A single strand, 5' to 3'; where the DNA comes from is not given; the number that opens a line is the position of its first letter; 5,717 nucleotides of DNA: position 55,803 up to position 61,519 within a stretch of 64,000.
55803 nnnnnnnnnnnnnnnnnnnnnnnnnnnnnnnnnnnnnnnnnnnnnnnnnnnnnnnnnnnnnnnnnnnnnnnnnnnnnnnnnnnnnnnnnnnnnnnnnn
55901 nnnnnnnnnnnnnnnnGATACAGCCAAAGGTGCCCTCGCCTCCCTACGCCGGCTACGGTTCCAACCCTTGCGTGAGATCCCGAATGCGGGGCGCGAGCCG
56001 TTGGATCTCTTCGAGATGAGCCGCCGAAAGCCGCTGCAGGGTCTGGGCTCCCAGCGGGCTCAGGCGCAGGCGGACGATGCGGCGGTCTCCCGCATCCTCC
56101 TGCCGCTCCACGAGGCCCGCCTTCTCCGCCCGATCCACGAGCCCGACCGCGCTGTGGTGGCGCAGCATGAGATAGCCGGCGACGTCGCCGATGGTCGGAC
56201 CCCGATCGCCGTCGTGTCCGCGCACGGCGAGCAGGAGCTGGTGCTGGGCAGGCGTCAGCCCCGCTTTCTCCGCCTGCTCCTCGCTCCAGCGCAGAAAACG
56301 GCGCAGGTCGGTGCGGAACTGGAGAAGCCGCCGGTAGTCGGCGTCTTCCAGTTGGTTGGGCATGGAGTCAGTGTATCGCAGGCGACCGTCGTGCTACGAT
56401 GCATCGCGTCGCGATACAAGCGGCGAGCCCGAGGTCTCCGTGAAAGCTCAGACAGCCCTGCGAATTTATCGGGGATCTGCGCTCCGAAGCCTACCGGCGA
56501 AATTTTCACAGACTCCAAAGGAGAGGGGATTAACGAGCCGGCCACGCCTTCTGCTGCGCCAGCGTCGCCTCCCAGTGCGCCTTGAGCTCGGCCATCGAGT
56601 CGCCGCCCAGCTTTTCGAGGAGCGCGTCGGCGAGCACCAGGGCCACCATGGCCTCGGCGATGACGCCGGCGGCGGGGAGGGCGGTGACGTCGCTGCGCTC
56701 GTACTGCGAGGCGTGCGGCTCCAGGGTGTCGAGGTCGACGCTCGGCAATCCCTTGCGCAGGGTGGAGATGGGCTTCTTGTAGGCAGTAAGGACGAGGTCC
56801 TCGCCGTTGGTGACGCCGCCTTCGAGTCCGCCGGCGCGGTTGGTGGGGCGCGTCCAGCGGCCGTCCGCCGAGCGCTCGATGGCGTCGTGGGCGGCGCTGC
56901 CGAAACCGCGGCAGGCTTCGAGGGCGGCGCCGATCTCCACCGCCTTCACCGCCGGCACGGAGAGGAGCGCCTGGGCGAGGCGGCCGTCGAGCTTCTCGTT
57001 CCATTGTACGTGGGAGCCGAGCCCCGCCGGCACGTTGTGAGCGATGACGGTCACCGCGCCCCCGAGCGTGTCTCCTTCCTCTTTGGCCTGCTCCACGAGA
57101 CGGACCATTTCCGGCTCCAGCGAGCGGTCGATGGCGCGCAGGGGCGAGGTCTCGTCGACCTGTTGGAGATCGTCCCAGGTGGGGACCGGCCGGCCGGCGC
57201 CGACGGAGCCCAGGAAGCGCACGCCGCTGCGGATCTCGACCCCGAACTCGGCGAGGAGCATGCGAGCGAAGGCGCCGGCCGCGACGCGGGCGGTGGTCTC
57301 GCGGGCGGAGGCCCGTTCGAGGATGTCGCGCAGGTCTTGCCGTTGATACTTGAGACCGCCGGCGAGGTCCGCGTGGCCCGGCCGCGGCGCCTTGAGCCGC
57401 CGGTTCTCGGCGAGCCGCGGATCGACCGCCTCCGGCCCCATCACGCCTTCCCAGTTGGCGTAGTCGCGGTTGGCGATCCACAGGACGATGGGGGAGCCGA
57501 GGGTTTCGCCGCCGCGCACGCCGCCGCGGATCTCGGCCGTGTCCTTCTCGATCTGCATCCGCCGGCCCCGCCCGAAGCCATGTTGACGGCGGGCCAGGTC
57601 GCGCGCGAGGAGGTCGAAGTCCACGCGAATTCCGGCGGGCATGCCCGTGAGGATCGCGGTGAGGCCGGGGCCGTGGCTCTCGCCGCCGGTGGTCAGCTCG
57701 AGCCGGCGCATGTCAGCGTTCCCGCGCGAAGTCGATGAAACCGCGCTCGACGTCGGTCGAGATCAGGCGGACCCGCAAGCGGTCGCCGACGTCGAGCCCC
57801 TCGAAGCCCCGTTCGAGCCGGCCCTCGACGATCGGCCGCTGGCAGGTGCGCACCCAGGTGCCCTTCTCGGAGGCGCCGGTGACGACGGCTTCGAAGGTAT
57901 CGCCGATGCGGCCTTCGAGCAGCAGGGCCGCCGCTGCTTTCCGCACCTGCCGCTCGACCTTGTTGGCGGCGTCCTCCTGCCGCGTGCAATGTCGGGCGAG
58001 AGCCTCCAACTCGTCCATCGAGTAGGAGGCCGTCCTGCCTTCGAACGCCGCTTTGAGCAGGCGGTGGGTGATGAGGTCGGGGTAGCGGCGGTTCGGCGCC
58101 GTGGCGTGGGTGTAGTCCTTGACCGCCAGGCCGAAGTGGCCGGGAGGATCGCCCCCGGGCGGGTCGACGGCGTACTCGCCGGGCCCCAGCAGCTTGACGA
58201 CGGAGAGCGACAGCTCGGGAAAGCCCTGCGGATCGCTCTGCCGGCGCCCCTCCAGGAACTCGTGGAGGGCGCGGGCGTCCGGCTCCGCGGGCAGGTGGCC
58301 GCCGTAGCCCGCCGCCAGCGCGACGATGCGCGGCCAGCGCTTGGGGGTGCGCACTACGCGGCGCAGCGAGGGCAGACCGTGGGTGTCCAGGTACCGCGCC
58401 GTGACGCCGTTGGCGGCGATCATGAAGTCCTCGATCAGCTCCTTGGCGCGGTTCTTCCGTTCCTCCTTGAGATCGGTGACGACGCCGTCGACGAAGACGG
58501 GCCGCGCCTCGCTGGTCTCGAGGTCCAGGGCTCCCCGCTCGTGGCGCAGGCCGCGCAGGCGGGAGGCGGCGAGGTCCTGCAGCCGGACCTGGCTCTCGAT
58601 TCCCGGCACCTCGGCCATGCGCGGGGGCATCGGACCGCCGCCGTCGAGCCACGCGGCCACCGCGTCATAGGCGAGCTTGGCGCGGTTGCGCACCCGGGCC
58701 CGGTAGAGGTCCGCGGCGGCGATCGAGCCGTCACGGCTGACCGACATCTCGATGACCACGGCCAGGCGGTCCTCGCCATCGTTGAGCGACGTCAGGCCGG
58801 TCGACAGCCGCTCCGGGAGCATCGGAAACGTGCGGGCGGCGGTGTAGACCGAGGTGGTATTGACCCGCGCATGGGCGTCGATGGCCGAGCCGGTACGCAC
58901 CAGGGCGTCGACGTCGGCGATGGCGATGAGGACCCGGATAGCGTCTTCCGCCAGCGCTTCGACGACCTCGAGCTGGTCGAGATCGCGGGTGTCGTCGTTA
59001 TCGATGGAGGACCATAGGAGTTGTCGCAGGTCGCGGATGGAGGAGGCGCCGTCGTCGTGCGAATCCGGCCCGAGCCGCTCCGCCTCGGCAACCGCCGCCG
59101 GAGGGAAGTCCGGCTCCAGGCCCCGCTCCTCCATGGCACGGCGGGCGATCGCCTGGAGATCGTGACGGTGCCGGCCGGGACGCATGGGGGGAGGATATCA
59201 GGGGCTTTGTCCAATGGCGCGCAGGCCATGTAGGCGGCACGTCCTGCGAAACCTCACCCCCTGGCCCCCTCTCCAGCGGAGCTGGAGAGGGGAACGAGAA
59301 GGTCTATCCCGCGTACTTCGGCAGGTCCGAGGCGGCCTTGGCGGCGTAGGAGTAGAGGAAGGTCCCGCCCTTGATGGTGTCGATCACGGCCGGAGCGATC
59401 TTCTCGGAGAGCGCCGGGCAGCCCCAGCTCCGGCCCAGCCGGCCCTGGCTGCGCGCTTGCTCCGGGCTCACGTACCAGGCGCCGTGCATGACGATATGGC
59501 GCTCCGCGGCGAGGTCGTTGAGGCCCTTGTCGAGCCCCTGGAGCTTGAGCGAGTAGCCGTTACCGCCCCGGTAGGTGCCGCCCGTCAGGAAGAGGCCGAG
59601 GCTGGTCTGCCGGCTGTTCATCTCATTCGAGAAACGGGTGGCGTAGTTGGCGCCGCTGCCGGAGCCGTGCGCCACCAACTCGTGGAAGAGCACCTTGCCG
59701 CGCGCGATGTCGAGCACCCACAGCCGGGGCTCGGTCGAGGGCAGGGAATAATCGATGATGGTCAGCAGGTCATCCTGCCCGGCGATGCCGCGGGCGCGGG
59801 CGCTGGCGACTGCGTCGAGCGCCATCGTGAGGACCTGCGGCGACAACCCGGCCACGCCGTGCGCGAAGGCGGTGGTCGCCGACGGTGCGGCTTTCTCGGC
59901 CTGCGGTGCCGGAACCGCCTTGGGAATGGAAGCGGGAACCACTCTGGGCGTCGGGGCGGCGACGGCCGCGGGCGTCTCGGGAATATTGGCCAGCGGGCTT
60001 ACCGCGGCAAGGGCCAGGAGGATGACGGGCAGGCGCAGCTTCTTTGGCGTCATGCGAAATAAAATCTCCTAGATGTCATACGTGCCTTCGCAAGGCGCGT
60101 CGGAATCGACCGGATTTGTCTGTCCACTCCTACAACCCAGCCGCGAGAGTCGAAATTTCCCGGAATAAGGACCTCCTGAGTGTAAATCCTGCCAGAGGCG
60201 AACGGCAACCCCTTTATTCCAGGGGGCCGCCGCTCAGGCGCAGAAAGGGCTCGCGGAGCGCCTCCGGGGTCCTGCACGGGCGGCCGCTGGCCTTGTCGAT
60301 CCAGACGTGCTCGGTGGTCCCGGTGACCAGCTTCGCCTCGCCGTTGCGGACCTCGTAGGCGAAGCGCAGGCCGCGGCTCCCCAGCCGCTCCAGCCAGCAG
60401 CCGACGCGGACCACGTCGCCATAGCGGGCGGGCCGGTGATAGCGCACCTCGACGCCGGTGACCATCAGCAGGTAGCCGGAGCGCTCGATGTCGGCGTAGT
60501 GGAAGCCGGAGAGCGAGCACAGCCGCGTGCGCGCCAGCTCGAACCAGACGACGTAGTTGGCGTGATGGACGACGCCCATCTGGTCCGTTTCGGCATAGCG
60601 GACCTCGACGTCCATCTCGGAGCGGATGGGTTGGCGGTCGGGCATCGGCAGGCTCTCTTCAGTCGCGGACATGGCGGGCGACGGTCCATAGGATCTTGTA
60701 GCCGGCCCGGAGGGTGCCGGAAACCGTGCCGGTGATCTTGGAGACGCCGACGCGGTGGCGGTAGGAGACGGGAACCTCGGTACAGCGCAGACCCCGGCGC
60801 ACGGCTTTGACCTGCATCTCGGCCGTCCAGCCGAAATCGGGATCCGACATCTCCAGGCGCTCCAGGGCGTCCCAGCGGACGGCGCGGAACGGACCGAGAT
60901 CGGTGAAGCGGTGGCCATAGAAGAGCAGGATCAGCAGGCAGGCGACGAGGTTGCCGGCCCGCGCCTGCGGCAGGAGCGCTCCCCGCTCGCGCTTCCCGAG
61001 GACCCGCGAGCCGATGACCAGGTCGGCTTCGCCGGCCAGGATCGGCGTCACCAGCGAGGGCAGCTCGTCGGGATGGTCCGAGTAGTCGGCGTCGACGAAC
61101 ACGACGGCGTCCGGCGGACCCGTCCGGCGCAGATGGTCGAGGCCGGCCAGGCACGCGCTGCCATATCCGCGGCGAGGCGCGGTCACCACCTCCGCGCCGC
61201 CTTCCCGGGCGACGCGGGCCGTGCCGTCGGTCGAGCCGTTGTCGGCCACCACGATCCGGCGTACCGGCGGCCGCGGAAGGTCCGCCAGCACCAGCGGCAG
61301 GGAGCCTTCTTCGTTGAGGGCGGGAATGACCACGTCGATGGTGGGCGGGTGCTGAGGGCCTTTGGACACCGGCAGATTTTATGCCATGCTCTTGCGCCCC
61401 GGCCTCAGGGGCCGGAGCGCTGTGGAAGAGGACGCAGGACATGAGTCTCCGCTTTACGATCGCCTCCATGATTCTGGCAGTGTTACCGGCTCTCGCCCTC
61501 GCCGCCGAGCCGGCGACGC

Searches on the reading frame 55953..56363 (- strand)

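Call 85: search_protein_families(library=pfam, proteins=[window:55953-56363:-], max_evalue=0.0001)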
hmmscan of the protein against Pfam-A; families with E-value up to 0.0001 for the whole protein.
window:55953-56363:- (136 aa): 2 families
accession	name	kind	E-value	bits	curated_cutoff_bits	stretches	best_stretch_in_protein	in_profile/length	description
PF12802.13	MarR_2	-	3.2e-14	53.3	27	1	35-96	2-61/61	MarR family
PF01047.28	MarR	-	1.7e-05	25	24.6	1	36-97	1-59/59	MarR family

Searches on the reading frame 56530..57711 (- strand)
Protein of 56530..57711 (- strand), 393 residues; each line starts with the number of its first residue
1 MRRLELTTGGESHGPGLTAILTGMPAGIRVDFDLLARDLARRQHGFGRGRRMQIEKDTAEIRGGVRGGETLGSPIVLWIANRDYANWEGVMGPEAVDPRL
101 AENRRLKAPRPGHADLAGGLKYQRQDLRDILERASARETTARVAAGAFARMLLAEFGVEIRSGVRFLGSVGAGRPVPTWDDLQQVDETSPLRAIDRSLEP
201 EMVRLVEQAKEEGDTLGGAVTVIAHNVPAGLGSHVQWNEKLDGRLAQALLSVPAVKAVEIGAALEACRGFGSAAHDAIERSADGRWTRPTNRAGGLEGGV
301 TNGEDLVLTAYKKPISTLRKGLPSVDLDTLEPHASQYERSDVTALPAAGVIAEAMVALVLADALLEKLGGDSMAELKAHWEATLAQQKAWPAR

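Call 84: search_protein_families(library=pfam, proteins=[window:56530-57711:-], max_evalue=0.0001)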
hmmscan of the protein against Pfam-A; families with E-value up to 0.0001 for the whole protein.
window:56530-57711:- (393 aa): 1 family
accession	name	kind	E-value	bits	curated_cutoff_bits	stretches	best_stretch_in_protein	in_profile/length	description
PF01264.26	Chorismate_synt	-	4.9e-105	351.3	27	1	4-365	1-327/327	Chorismate synthase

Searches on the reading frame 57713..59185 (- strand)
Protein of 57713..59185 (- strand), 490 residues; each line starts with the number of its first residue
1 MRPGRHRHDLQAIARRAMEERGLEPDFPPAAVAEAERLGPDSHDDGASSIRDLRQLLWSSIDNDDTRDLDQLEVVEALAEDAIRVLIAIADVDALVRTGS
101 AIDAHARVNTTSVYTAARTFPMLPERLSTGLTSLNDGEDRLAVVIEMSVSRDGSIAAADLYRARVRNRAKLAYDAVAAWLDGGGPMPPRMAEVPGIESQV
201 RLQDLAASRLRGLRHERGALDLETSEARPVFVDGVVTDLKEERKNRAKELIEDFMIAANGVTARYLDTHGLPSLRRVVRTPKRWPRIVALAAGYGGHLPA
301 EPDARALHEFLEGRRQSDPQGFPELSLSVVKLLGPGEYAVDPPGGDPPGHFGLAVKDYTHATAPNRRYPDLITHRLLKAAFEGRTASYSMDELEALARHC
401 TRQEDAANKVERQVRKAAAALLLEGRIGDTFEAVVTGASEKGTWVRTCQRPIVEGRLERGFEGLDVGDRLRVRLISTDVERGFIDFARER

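Call 85: search_protein_families(library=pfam, proteins=[window:57713-59185:-], max_evalue=0.0001)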
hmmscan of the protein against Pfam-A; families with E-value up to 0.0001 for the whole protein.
window:57713-59185:- (490 aa): 2 families
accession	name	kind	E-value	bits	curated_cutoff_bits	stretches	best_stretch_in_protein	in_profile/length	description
PF00773.25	RNB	-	7.1e-79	265.9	29.3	1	51-381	2-324/326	RNB domain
PF18614.7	RNase_II_C_S1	-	4.1e-18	65.4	26.6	1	430-488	2-58/59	RNase II-type exonuclease C-terminal S1 domain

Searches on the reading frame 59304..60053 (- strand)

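Call 85: search_protein_families(library=pfam, proteins=[window:59304-60053:-], max_evalue=0.0001)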
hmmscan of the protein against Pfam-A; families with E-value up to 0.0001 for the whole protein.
window:59304-60053:- (249 aa): 1 family
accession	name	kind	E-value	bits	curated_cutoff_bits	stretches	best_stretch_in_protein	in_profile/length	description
PF13645.11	YkuD_2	-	1.4e-64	217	27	1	69-236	4-169/169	L,D-transpeptidase catalytic domain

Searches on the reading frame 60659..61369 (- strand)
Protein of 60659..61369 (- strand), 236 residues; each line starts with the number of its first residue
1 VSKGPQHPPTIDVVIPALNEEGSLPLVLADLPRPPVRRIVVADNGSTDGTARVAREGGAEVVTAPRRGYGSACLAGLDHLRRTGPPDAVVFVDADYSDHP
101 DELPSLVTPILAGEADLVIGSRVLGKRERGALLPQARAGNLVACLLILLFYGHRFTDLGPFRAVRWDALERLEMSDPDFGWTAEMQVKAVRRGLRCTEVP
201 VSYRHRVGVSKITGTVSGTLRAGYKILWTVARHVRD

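Call 85: search_protein_families(library=pfam, proteins=[window:60659-61369:-], max_evalue=0.0001)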
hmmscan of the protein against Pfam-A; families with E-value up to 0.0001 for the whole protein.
window:60659-61369:- (236 aa): 2 families
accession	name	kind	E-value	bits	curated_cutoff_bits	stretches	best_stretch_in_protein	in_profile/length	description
PF00535.33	Glycos_transf_2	-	4.7e-19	69.4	23.3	1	13-134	2-127/168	Glycosyl transferase family 2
PF13641.12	Glyco_tranf_2_3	-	2.8e-06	27.9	27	1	9-121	2-122/230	Glycosyltransferase like family 2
